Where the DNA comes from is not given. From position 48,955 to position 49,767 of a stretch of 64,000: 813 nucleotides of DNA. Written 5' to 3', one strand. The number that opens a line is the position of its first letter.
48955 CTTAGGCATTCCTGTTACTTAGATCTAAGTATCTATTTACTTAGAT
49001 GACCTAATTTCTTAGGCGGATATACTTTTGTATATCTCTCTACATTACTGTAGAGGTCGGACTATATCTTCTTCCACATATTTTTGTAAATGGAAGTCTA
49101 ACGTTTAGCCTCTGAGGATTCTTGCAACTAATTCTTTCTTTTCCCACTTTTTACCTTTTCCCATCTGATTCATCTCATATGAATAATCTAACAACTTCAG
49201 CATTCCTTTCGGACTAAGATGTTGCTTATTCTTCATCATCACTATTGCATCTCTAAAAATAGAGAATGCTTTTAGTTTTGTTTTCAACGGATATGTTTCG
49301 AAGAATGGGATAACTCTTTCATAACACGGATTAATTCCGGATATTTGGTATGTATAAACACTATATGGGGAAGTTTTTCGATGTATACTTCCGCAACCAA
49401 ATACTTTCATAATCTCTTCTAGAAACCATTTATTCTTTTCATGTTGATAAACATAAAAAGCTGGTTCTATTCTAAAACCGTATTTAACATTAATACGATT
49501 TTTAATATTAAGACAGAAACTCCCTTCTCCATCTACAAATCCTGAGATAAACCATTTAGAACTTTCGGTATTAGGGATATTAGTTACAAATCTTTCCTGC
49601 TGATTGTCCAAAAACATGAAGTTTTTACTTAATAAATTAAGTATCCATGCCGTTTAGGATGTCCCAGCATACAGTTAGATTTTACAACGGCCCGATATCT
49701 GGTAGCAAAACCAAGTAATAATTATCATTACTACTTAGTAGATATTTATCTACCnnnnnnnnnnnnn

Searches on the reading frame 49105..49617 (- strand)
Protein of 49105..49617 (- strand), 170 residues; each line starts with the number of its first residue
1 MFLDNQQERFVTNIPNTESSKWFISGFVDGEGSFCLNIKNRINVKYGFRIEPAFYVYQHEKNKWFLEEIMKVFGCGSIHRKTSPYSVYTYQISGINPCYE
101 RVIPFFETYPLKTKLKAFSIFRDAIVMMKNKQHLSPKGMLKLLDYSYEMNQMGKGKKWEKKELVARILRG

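Call 65: search_protein_families(library=pfam, proteins=[window:49105-49617:-], max_evalue=0.01)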
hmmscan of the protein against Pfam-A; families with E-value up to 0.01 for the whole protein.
window:49105-49617:- (170 aa): 1 family
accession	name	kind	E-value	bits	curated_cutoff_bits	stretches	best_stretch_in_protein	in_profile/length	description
PF00961.24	LAGLIDADG_1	-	3e-20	73.4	23.1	1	24-118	1-95/102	LAGLIDADG endonuclease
